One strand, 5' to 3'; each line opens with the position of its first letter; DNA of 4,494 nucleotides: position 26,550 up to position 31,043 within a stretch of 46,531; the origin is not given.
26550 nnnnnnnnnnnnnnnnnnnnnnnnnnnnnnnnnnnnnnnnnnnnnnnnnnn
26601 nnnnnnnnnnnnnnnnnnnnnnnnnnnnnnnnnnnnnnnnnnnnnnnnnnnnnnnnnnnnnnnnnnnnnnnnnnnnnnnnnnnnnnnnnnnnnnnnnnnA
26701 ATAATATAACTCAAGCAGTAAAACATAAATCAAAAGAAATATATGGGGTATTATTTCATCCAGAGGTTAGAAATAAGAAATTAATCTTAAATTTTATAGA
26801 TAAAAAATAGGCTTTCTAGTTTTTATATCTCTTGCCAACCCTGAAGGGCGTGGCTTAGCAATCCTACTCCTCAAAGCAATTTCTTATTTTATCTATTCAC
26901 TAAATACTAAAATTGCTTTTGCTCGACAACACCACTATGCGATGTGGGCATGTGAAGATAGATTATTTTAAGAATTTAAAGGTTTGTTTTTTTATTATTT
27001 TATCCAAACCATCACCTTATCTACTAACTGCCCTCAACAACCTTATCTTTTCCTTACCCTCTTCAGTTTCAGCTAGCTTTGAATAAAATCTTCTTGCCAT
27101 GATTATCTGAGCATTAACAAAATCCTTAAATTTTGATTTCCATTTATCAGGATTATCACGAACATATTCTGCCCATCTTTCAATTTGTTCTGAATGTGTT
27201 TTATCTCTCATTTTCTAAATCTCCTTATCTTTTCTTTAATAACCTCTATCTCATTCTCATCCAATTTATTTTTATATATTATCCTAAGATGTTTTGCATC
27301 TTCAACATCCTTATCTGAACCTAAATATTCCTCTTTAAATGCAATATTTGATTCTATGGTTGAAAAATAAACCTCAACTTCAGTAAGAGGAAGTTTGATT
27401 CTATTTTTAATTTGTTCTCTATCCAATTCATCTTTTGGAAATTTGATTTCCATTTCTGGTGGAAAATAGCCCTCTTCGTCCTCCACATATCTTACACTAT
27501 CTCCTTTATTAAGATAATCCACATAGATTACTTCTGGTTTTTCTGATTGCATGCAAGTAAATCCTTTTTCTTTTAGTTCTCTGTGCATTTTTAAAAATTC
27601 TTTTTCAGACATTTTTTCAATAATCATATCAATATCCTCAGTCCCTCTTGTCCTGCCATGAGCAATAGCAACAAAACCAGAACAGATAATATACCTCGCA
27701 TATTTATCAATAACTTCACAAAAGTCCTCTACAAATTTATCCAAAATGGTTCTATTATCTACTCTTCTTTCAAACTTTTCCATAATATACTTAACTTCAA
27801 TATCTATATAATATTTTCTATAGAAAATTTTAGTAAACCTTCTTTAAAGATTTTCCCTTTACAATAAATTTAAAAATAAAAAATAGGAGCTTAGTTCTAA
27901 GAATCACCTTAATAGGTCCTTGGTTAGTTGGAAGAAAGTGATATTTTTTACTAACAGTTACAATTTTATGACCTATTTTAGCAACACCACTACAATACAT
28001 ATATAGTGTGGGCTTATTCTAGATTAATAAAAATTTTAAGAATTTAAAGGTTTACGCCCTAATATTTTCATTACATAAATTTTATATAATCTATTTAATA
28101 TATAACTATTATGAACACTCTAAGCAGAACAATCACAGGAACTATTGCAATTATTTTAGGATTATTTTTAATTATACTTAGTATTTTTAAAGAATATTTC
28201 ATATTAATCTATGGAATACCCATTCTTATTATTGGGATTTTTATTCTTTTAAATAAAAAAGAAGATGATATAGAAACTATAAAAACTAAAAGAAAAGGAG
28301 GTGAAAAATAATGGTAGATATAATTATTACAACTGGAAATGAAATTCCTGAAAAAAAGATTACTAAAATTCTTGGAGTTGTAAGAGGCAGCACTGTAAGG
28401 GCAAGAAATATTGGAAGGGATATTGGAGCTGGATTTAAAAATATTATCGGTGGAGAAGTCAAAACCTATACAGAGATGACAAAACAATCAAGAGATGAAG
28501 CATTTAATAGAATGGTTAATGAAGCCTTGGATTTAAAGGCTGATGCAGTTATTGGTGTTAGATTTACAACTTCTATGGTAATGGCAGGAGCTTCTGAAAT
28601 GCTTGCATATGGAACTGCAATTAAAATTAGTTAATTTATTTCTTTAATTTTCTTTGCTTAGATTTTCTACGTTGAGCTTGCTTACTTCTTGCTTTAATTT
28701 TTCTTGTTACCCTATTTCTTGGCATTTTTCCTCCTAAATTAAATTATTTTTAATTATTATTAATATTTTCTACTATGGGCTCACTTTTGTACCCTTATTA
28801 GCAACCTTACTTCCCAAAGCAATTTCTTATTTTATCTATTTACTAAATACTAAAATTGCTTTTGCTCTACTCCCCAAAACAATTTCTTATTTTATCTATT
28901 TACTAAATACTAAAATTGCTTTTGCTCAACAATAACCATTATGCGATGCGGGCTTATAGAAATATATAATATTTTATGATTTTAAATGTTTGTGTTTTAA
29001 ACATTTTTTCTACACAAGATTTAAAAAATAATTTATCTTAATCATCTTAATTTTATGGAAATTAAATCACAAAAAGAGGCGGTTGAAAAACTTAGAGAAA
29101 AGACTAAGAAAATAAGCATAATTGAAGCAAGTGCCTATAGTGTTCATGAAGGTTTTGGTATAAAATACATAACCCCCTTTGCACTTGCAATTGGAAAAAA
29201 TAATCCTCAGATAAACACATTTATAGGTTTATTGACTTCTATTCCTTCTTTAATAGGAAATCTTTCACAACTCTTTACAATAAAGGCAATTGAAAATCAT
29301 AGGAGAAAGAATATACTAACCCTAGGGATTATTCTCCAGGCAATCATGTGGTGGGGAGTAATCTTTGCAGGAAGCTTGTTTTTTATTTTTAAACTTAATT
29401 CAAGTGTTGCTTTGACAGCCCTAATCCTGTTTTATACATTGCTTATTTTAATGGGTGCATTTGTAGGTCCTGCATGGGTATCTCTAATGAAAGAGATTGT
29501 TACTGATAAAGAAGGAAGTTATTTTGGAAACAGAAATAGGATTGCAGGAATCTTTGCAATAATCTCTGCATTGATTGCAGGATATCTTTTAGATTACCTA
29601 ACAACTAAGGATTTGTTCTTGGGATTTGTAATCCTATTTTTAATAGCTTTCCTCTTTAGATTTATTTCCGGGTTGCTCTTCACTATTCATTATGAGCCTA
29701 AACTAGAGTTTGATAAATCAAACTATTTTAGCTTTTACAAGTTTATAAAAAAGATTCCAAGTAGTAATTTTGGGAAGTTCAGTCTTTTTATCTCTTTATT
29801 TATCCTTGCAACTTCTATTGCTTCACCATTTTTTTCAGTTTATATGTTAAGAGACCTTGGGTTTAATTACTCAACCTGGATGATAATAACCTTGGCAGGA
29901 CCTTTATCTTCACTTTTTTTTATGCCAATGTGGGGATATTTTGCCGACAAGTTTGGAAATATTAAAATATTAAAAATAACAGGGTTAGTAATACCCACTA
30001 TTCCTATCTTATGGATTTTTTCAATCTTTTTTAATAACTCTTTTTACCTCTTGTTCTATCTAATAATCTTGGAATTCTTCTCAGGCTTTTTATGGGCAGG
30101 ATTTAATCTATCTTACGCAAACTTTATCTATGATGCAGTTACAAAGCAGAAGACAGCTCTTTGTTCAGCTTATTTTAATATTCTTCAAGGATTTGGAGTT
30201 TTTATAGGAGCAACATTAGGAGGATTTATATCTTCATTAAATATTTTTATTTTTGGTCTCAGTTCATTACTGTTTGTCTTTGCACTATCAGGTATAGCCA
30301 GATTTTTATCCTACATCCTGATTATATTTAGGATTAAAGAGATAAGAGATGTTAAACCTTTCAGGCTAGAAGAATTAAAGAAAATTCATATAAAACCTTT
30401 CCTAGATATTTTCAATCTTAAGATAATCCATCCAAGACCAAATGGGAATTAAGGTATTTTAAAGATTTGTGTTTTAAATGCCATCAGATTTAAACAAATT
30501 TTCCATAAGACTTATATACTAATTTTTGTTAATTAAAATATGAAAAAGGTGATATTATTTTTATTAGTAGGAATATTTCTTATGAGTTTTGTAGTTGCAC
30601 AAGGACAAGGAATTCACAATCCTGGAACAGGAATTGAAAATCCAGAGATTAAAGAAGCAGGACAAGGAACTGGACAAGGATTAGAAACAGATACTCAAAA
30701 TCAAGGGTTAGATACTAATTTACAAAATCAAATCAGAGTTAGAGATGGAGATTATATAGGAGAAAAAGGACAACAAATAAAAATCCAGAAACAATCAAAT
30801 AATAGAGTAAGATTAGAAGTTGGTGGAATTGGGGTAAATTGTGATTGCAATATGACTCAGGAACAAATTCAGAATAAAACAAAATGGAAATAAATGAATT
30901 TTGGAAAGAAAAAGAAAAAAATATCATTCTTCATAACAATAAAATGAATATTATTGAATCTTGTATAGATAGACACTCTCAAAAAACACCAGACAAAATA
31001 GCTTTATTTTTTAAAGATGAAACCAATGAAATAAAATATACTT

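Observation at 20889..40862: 9,980-bp head-to-tail tandem duplication (no differences seen) joined through a 14-bp microhomology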

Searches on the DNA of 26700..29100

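Call 39: search_rna_families(source=window, start=26700, end=29100, threshold=evalue, max_evalue=1, show_alignments=4)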
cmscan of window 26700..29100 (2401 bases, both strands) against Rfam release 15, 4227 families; matches with E-value up to 1: 0.
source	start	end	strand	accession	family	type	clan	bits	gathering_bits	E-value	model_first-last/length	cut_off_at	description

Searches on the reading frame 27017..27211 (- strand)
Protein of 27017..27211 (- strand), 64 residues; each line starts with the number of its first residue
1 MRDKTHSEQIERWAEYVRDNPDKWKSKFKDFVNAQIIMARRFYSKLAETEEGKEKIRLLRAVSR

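Call 32: search_protein_families(library=phrogs, proteins=[window:27017-27211:-], max_evalue=0.01)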
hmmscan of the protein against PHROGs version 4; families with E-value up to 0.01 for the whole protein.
window:27017-27211:- (64 aa): 0 families

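Call 33: search_protein_families(library=ncbifam, proteins=[window:27017-27211:-], max_evalue=0.01)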
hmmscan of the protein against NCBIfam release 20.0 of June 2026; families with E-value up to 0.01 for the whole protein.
window:27017-27211:- (64 aa): 0 families

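Call 60: search_protein_families(library=pfam, proteins=[window:27017-27211:-], max_evalue=5)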
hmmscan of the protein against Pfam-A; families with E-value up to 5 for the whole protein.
window:27017-27211:- (64 aa): 1 family
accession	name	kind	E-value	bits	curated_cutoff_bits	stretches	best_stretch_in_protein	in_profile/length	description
PF04611.18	AalphaY_MDB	-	0.15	12.6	32.1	1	2-29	107-134/146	Mating type protein A alpha Y mating type dependent binding region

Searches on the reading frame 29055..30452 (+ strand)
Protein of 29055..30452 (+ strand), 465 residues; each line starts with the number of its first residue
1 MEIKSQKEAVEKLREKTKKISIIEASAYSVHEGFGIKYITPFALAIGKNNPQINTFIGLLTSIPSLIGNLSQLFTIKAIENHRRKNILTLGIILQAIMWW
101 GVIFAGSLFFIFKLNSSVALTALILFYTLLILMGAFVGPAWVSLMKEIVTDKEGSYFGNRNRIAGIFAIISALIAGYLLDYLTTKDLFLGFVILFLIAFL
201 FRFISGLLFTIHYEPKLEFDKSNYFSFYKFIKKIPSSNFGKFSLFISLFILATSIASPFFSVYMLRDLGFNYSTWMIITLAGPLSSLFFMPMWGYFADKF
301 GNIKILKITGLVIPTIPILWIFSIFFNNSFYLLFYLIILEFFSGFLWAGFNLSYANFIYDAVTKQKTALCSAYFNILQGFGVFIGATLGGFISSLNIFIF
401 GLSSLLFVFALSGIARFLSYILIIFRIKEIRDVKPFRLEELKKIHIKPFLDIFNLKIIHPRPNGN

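Call 7: search_protein_families(library=pfam, proteins=[window:29055-30452:+])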
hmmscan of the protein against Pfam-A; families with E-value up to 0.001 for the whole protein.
window:29055-30452:+ (465 aa): 2 families
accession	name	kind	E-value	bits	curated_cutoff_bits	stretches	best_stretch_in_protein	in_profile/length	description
PF07690.21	MFS_1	-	2e-20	73.4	33.4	2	245-433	4-179/347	Major Facilitator Superfamily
PF12832.13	MFS_1_like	-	2.8e-08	33.6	25.2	1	248-342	10-104/373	MFS_1 like family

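Call 18: find_encoding_contigs(protein=window:29055-30452:+, flank=10000, max_places=10)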
Protein window:29055-30452:+ (465 aa): 4 contigs read that carry it; 2 places shown.
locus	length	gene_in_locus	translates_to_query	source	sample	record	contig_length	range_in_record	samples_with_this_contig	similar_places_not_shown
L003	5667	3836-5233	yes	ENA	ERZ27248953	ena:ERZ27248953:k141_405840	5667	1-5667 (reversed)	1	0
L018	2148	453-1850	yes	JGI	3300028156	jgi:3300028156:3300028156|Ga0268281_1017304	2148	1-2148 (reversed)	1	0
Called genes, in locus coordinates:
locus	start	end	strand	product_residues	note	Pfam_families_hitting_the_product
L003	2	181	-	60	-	?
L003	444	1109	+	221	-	PF01902:Diphthami_syn_2_N, PF24167:DUF7411 (weak), PF28410:Diphthami_syn_2_C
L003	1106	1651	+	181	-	PF00117:GATase, PF07722:Peptidase_C26 (faint)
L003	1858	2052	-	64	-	PF26477:DUF8150 (weak)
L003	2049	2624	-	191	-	-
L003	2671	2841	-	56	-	-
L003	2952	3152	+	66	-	-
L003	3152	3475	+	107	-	PF01906:YbjQ_1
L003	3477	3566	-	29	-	-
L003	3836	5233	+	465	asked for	PF07690:MFS_1, PF12832:MFS_1_like (faint), PF07690:MFS_1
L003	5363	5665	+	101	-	?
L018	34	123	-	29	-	-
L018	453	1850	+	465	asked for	PF07690:MFS_1, PF12832:MFS_1_like (faint), PF07690:MFS_1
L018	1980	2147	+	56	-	?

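Call 33: search_protein_families(library=ncbifam, proteins=[window:29055-30452:+], max_evalue=0.01)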
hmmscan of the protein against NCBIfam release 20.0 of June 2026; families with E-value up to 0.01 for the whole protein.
window:29055-30452:+ (465 aa): 1 family
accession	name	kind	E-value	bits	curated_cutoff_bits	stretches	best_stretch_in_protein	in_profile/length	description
TIGR00897.2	2A0118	subfamily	2.3e-06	26.8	375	1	259-410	244-387/401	RbtT/DalT/CsbX family MFS transporter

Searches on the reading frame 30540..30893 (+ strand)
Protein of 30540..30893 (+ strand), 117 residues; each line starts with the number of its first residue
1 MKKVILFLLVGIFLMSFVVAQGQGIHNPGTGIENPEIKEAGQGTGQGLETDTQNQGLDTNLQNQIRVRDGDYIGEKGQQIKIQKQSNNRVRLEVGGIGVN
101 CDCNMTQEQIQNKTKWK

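Call 8: find_encoding_contigs(protein=window:30540-30893:+, flank=10000, max_places=10)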
Protein window:30540-30893:+ (117 aa): no gene with exactly this product is on record in the collection.

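Call 23: find_encoding_contigs(protein=window:30582-30893:+, flank=10000, max_places=10)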
Protein window:30582-30893:+ (103 aa): no gene with exactly this product is on record in the collection.
